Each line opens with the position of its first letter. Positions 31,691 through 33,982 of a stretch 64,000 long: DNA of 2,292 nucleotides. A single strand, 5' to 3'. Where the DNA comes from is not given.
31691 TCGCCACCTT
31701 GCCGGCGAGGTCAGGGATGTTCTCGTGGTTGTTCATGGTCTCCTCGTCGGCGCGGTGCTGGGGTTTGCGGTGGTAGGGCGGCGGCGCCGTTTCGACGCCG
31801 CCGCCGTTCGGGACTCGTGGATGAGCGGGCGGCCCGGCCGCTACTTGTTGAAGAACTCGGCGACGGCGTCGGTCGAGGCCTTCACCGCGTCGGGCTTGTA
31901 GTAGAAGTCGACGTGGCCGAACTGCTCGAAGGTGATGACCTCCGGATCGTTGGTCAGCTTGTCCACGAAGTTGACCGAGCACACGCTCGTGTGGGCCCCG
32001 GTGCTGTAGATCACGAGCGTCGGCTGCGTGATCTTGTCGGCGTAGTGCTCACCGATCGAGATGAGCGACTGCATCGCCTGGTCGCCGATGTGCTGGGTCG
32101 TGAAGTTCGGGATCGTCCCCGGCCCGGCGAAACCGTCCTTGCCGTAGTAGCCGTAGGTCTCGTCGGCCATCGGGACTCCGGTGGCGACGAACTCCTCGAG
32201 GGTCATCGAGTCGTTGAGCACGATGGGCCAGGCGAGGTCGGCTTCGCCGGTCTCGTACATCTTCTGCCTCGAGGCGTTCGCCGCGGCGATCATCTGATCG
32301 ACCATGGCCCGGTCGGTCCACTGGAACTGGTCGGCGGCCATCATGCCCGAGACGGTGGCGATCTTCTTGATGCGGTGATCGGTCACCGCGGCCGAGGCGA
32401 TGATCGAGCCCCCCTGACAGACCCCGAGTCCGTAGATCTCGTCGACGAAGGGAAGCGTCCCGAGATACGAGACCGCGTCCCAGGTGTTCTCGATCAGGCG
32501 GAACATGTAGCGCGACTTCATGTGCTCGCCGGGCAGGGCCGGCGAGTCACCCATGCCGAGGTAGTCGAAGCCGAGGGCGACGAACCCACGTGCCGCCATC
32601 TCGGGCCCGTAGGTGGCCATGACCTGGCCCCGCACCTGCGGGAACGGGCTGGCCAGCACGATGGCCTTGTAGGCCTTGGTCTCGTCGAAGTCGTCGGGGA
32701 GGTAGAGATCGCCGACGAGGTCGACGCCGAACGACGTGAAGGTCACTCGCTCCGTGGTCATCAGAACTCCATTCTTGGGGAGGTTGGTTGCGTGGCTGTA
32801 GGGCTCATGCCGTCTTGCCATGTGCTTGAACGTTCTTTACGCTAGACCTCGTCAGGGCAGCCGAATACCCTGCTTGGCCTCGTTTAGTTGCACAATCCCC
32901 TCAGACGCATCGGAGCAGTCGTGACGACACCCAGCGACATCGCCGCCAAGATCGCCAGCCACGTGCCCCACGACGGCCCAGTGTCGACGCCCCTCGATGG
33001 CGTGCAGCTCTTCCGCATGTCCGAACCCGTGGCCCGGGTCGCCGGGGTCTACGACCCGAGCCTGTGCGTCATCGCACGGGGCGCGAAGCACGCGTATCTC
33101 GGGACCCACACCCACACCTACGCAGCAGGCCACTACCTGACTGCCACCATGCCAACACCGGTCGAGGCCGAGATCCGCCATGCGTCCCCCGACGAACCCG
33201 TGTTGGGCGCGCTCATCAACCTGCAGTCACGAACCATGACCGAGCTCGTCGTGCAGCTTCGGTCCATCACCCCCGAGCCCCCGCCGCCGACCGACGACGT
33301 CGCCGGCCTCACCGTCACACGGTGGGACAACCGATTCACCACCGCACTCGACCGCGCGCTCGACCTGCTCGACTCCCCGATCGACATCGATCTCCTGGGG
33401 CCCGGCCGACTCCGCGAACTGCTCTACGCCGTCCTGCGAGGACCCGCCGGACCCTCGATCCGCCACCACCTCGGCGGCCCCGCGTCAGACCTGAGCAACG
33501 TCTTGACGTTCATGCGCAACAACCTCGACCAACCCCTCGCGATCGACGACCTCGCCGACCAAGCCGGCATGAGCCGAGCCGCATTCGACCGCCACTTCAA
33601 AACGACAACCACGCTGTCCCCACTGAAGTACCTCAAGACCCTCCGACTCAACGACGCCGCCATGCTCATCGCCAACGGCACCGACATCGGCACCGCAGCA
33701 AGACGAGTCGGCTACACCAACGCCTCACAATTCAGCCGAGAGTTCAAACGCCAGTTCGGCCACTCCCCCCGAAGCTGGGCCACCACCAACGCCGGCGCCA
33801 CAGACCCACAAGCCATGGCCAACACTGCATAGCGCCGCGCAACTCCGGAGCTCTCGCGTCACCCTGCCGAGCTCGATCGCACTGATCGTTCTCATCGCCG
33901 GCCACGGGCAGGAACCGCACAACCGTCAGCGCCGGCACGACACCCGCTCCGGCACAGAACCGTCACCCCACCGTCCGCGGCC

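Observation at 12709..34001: ~21-kb accessory segment bracketed by 78-bp imperfect direct repeats next to the 3' side of tRNA-Ile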

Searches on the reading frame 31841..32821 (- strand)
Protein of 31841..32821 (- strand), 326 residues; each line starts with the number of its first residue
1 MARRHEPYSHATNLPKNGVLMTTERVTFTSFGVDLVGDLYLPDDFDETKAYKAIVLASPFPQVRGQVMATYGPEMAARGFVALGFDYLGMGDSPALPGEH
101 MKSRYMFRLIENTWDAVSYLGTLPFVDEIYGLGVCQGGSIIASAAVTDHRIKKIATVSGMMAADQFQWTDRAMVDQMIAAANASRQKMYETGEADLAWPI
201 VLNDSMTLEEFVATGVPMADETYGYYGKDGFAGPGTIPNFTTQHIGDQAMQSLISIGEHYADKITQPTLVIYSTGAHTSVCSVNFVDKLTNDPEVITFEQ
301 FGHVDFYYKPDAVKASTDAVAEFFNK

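Call 11: search_protein_families(library=pfam, proteins=[window:31841-32821:-])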
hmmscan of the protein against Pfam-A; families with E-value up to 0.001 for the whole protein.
window:31841-32821:- (326 aa): 1 family
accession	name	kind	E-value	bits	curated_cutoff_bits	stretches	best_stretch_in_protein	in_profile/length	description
PF00561.26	Abhydrolase_1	-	4e-05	23.8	25.8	1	77-310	25-245/245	alpha/beta hydrolase fold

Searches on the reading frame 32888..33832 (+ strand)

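Call 11: search_protein_families(library=pfam, proteins=[window:32888-33832:+])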
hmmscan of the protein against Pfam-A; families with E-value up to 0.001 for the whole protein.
window:32888-33832:+ (314 aa): 3 families
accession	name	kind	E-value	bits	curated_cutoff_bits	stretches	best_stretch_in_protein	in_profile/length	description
PF06719.19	AraC_N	-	3.9e-40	137.3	24.2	1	35-189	1-149/150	AraC-type transcriptional regulator N-terminus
PF12833.13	HTH_18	-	1.1e-19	71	33.6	1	222-298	1-78/80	Helix-turn-helix domain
PF00165.29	HTH_AraC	-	1.6e-14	54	26.6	2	209-250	1-42/42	Bacterial regulatory helix-turn-helix proteins, AraC family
